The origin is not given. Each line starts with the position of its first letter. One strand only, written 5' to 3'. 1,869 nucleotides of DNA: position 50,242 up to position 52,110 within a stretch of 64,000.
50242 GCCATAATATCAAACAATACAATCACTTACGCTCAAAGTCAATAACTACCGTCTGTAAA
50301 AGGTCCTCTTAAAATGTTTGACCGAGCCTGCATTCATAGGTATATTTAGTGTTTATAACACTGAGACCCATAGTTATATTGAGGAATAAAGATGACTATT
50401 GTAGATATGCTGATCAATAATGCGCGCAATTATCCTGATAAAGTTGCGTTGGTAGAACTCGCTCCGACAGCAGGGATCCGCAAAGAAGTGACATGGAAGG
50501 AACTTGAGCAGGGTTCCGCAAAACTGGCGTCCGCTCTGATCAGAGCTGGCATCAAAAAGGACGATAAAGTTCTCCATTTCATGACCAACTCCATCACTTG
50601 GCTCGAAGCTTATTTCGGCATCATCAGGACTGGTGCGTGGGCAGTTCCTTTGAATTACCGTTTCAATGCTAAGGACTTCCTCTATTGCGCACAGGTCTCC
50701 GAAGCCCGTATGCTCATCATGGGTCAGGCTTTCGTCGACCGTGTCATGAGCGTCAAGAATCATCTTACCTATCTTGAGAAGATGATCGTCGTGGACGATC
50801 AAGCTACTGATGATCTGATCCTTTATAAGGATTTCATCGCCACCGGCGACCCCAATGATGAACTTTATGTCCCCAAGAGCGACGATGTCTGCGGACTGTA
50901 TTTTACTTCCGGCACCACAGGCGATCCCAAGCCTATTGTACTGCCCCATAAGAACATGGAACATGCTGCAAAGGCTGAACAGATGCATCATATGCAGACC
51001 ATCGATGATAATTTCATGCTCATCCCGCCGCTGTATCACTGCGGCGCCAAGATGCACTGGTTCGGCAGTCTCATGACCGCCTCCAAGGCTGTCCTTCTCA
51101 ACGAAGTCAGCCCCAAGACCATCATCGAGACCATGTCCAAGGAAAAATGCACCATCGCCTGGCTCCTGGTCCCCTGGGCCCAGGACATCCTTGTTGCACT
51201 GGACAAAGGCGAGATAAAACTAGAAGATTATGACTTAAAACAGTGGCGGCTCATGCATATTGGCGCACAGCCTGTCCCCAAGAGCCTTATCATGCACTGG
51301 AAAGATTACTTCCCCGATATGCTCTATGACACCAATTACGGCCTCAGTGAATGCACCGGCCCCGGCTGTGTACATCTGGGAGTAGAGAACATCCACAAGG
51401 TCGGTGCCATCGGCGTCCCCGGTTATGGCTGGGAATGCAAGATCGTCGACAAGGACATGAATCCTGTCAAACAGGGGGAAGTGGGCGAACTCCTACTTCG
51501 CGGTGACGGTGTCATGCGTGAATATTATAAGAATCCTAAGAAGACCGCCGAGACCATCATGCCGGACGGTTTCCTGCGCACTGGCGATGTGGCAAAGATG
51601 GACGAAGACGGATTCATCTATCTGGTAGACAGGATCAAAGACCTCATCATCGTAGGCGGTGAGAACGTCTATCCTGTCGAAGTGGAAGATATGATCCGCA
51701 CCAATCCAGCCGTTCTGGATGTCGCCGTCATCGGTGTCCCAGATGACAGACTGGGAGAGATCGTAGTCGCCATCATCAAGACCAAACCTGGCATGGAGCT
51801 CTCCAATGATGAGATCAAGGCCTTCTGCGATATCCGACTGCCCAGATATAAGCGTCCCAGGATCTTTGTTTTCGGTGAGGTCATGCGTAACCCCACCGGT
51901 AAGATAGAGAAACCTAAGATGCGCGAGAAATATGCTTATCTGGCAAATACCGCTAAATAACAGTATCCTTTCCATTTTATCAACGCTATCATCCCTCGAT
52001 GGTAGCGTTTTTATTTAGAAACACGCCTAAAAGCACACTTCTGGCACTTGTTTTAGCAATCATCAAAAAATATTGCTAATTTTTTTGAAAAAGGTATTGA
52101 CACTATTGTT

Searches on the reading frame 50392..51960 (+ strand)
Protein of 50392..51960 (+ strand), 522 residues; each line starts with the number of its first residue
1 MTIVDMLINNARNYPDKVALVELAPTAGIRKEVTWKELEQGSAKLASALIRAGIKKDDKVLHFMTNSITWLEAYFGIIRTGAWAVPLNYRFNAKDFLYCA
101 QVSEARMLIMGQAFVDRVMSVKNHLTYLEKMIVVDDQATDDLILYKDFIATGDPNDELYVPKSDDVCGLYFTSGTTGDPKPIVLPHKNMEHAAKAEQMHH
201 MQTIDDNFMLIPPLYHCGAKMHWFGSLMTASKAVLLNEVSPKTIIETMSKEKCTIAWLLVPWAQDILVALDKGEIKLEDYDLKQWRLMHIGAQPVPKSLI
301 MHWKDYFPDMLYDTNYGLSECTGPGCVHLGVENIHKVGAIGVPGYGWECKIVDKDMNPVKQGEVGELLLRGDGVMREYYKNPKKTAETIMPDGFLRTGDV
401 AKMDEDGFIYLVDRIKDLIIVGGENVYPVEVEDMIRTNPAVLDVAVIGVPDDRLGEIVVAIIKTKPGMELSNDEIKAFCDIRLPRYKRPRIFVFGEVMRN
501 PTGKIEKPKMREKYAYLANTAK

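Call 5: search_protein_families(library=pfam, proteins=[window:50392-51960:+], max_evalue=0.001)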
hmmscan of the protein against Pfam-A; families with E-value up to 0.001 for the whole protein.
window:50392-51960:+ (522 aa): 3 families
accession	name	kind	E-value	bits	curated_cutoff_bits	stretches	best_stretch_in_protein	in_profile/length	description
PF00501.34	AMP-binding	-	9.6e-72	242.3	29.9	1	10-379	4-384/384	AMP-binding enzyme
PF13193.12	AMP-binding_C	-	3.7e-13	50.6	24.5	1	430-504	1-76/76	AMP-binding enzyme C-terminal domain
PF23562.2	AMP-binding_C_3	-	0.00099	19.9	20.8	0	418-460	4-47/124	AMP-binding enzyme C-terminal domain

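Call 6: search_protein_families(library=ncbifam, proteins=[window:50392-51960:+], max_evalue=0.001)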
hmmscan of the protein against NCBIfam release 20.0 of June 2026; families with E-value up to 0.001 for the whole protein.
window:50392-51960:+ (522 aa): 107 families (the best 25 are shown)
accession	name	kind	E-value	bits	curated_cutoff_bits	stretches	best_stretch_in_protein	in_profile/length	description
NF004837.0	PRK06187.1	subfamily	5.2e-129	430.9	476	1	1-515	8-523/531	long-chain-fatty-acid--CoA ligase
NF006182.0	PRK08316.1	subfamily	7.7e-93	311.7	663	1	2-517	12-520/523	fatty acyl-CoA synthetase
NF005307.0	PRK06839.1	equivalog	6e-89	298.9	748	1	10-512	11-491/496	o-succinylbenzoate--CoA ligase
NF005857.1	PRK07786.1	exception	1.8e-87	294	733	1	29-515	31-513/513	fatty-acid--CoA ligase FadD5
NF005801.1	PRK07656.1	equivalog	2.8e-84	283.6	657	1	2-511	2-500/500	FadD3 family acyl-CoA ligase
NF009233.0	PRK12583.1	subfamily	2.2e-81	273.9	832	1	2-514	19-550/558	fatty acid CoA ligase family protein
NF005676.0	PRK07470.1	equivalog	4.4e-81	273.1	774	1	2-513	21-528/544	acyl-CoA synthetase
NF006020.0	PRK08162.1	subfamily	1.8e-80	270.8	677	1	3-514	21-538/545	acyl-CoA synthetase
NF005863.0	PRK07798.1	subfamily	9.2e-79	265.4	543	1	2-506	5-523/540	acyl-CoA synthetase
NF006181.0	PRK08314.1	subfamily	4.3e-78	262.9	705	2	139-514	180-554/563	long-chain-fatty-acid--CoA ligase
NF004797.0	PRK06145.1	equivalog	3.9e-77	259.7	850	1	5-514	6-495/499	acyl-CoA synthetase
NF004114.0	PRK05605.1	equivalog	8.5e-76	255.5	766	2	156-513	213-568/575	long-chain-fatty-acid--CoA ligase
NF005702.0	PRK07514.1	subfamily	1.5e-74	251.2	558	1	30-517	27-503/506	malonyl-CoA synthase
NF004758.0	PRK06087.1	equivalog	2.2e-74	250.8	736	1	2-513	25-534/548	medium-chain fatty-acid--CoA ligase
NF052269.1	Staph_lig_FadD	equivalog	1.6e-72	244.4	650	1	5-512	4-491/499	long-chain-fatty-acid--CoA ligase FadD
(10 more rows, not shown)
